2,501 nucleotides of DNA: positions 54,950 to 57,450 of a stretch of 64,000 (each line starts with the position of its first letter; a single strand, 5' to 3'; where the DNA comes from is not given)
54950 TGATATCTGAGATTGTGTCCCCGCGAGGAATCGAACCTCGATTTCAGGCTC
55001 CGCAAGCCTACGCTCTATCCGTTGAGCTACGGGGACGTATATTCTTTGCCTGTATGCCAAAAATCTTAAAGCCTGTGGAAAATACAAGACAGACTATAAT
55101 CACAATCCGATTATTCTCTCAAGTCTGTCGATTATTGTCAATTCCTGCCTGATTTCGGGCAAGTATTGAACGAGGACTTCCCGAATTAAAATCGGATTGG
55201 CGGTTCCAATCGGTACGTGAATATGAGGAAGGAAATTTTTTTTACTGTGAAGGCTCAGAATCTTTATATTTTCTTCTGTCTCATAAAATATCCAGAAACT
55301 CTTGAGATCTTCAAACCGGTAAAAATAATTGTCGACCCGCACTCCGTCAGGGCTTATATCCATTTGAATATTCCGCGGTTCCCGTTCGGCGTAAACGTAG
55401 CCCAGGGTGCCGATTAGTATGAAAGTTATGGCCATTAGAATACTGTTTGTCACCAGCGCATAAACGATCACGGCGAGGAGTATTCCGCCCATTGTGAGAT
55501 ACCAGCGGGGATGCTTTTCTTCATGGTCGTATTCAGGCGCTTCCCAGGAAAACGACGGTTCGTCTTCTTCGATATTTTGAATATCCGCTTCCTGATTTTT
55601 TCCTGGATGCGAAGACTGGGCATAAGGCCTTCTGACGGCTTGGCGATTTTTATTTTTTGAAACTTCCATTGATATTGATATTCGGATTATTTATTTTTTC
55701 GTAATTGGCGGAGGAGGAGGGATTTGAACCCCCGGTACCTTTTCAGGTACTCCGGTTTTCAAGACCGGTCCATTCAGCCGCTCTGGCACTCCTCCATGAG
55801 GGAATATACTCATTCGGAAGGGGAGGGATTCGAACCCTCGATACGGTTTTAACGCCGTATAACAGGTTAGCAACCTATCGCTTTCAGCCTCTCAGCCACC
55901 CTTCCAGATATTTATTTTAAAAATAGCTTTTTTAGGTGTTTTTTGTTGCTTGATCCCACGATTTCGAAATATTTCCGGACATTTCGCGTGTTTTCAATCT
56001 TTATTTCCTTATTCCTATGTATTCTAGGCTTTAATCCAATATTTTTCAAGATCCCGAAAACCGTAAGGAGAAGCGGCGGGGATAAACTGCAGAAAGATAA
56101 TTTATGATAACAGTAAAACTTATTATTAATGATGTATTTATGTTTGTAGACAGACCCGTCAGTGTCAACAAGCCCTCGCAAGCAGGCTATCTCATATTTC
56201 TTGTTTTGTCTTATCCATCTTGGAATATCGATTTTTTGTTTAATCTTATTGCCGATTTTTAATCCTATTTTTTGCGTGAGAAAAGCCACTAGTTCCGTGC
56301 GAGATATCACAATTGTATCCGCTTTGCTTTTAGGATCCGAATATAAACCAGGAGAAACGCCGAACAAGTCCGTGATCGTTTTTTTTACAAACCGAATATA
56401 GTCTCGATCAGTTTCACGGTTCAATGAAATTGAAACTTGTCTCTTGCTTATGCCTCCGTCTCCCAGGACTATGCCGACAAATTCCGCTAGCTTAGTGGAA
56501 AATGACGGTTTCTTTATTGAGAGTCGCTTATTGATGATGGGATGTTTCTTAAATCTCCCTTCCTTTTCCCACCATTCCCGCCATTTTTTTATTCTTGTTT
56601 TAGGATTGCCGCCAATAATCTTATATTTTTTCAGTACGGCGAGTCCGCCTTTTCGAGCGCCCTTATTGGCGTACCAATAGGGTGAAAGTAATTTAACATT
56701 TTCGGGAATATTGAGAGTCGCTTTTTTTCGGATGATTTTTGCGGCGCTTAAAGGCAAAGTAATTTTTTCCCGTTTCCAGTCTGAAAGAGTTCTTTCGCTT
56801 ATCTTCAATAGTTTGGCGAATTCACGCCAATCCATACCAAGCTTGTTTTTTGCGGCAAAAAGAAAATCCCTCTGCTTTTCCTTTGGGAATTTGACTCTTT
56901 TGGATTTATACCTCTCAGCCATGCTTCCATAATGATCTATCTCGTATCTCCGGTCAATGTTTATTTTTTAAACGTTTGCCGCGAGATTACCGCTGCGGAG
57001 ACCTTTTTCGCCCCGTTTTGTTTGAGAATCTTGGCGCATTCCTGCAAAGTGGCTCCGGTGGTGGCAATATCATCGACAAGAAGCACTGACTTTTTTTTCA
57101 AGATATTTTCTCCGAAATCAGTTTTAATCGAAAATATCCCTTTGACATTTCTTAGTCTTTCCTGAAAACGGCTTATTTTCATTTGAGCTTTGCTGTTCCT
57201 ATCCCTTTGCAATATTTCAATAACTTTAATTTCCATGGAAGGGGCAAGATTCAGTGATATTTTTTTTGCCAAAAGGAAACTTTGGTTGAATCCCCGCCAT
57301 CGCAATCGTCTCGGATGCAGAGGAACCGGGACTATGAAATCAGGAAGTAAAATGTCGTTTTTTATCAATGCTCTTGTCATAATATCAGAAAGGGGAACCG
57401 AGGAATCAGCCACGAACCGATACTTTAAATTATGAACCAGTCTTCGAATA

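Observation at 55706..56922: Stand-alone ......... endonuclease-like gene co-oriented with two tRNA-Ser genes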

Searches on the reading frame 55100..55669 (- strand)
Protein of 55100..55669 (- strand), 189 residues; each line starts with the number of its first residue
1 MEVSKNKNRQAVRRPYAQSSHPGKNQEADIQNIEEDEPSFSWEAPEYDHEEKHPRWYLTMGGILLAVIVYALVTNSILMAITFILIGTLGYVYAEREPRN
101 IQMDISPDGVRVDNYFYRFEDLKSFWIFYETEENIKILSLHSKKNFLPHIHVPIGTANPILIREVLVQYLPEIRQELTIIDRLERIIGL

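Call 68: find_homologous_proteins(query=window:55100-55669:-, max_evalue=1e-10)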
Query window:55100-55669:- (189 aa): 156 proteins with E <= 1e-10 among 214 candidates; the best 120 are listed.
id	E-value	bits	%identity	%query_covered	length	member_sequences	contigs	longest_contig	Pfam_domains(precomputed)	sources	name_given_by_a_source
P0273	3.4e-122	423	100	100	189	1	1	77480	-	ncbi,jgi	ncbi:MAG: hypothetical protein WC831_05330 [Parcubacteria group bacterium]|jgi:hypothetical protein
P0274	4.5e-86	305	85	83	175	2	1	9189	-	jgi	jgi:hypothetical protein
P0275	8.7e-85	301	83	83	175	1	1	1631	-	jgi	jgi:hypothetical protein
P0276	3.8e-84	299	72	100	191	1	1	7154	-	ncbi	-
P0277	3.5e-81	289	72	97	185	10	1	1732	-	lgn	-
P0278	8.3e-81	288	74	88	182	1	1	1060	PF18923.7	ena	-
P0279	8.3e-81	288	70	94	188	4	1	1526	PF18923.7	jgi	jgi:hypothetical protein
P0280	8.9e-81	288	79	81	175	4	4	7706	-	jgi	jgi:uncharacterized membrane protein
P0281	2.5e-80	286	70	94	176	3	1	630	-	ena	-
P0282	5.8e-80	285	70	100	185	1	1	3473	-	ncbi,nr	ncbi:MAG: hypothetical protein Q8L09_04000 [Candidatus Moranbacteria bacterium]|nr:hypothetical prot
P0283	6.0e-80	285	74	89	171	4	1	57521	-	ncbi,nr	ncbi:MAG: hypothetical protein QMD77_00275 [Patescibacteria group bacterium]|nr:hypothetical protein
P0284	6.3e-80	285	77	81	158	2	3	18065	-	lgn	-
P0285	1.6e-79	284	74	88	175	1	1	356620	PF18923.7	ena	-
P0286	1.8e-79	284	78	81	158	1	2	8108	-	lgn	-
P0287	2.1e-79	283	77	81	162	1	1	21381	-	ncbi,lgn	-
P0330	3.9e-70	253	67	83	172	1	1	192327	-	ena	-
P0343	6.4e-69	249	63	92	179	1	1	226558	-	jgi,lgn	jgi:hypothetical protein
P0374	1.2e-46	177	60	72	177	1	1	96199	-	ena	-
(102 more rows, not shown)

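Call 69: find_encoding_contigs(protein=P0285, flank=4000, max_places=2)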
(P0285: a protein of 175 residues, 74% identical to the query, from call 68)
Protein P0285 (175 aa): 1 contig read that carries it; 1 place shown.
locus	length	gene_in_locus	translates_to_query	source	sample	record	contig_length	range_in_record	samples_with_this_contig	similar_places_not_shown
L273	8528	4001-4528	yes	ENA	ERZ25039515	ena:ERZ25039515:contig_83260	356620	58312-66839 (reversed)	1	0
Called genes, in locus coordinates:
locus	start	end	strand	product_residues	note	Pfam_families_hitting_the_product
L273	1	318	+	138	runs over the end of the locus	PF00156:Pribosyltran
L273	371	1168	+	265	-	PF00657:Lipase_GDSL, PF13472:Lipase_GDSL_2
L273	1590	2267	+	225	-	-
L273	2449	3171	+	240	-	PF18760:ART-PolyVal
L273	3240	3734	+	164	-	-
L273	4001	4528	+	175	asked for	PF18923:DUF5673 (weak)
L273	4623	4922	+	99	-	-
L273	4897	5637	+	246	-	PF17191:RecG_wedge, PF01336:tRNA_anti-codon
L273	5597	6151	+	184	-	PF00270:DEAD, PF04851:ResIII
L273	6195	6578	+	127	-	-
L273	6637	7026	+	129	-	PF19833:RecG_dom3_C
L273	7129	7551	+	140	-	PF01371:Trp_repressor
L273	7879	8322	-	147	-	-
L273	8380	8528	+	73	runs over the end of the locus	-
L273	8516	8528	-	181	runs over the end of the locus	PF02245:Pur_DNA_glyco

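Call 70: find_encoding_contigs(protein=P0330, flank=4000, max_places=2)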
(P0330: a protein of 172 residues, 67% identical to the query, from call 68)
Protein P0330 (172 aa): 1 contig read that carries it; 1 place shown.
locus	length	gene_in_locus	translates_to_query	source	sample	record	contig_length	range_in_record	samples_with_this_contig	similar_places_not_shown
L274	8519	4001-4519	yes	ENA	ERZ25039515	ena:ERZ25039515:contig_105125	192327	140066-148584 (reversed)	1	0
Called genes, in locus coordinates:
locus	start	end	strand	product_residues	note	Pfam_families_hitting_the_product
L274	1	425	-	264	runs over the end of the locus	PF11104:PilM_2, PF06723:MreB_Mbl (faint), PF14450:FtsA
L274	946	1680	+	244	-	PF00156:Pribosyltran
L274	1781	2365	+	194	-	PF20803:PaaX_M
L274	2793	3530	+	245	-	PF03162:Y_phosphatase2, PF22784:PTP-SAK, PF22741:PTP-NADK, PF22785:Tc-R-P, PF13350:Y_phosphatase3 (faint), PF00782:DSPc (weak)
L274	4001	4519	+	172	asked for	-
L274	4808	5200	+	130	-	PF00190:Cupin_1 (weak), PF02311:AraC_binding, PF07883:Cupin_2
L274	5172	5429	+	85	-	PF17191:RecG_wedge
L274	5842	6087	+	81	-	-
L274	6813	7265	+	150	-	PF19833:RecG_dom3_C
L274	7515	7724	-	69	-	-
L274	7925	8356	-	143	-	-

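Call 71: find_encoding_contigs(protein=P0343, flank=4000, max_places=2)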
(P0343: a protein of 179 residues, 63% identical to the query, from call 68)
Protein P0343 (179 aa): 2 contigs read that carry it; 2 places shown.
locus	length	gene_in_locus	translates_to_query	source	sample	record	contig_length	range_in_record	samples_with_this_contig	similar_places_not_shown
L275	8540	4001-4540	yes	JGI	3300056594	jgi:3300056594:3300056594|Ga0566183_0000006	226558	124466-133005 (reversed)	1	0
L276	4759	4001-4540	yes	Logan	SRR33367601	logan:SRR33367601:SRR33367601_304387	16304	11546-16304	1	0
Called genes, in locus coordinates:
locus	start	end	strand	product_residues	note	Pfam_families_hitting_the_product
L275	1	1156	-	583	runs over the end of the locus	PF00239:Resolvase, PF07508:Recombinase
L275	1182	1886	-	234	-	PF20199:RepSA (faint), PF23343:REP_ORF2-G2P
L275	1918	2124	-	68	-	-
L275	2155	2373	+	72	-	-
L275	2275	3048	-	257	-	-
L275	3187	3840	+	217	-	-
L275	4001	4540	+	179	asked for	-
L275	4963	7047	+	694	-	PF17191:RecG_wedge, PF01336:tRNA_anti-codon (weak), PF00270:DEAD, PF04851:ResIII, PF00271:Helicase_C, PF19833:RecG_dom3_C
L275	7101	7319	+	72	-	PF01541:GIY-YIG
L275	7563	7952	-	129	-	-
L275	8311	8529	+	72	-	-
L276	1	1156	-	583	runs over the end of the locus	PF00239:Resolvase, PF07508:Recombinase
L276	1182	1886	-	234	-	PF20199:RepSA (faint), PF23343:REP_ORF2-G2P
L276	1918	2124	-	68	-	-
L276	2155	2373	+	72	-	-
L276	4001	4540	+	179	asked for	-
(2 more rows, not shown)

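Call 72: find_encoding_contigs(protein=P0374, flank=4000, max_places=2)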
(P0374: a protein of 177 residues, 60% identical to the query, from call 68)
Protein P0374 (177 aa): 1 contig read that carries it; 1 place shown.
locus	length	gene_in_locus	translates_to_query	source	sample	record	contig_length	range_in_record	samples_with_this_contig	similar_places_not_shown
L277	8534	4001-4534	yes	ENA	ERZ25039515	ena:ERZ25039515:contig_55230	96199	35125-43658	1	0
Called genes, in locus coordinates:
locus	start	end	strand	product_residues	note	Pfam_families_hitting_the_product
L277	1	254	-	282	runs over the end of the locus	PF04350:PilO (faint)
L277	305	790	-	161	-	-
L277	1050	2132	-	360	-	PF06723:MreB_Mbl (faint), PF11104:PilM_2, PF14450:FtsA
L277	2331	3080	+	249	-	PF18912:DZR_2 (weak), PF00156:Pribosyltran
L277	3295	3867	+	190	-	-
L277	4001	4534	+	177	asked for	-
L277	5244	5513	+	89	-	PF17191:RecG_wedge (weak)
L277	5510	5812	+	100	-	PF01336:tRNA_anti-codon (weak), PF17191:RecG_wedge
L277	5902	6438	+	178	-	PF00270:DEAD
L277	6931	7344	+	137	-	PF19833:RecG_dom3_C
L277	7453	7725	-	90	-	PF02245:Pur_DNA_glyco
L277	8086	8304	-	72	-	PF00534:Glycos_transf_1, PF13692:Glyco_trans_1_4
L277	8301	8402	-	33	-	-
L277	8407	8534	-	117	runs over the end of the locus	PF13439:Glyco_transf_4 (weak)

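Call 86: search_protein_families(library=pfam, proteins=[window:55100-55669:-, L277:3295-3867:+, L274:1781-2365:+], max_evalue=0.01)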
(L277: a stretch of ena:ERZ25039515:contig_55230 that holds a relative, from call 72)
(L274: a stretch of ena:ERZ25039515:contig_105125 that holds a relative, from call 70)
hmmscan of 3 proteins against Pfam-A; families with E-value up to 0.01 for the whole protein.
window:55100-55669:- (189 aa): 1 family
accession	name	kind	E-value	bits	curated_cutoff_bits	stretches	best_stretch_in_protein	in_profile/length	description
PF18923.6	DUF5673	-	0.0041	17.5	26.7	1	103-159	3-54/66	Domain of unknown function (DUF5673)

L277:3295-3867:+ (190 aa): 0 families

L274:1781-2365:+ (194 aa): 1 family
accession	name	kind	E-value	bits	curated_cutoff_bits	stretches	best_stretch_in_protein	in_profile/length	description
PF20803.2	PaaX_M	-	1.3e-14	54.5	24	1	110-178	2-70/83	PaaX protein central Cas2-like domain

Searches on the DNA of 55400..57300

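Call 93: search_rna_families(source=window, start=55400, end=57300, threshold=evalue, max_evalue=1)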
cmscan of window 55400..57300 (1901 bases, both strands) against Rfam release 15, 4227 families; matches with E-value up to 1: 4.
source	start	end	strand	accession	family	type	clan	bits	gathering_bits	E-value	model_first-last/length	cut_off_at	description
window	55815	55905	-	RF00005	tRNA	Gene; tRNA;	CL00001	57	29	3.5e-11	1-71/71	no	tRNA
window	55709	55795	-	RF00005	tRNA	Gene; tRNA;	CL00001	56.3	29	5.6e-11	1-71/71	no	tRNA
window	55815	55870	+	RF04351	Plastid-psbl-rps4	Cis-reg;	-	54.2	68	2.3e-10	1-53/53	no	Plastid-psbl-rps4 3UTR RNA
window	55709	55760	+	RF04351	Plastid-psbl-rps4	Cis-reg;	-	30.4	68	0.00067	1-53/53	no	Plastid-psbl-rps4 3UTR RNA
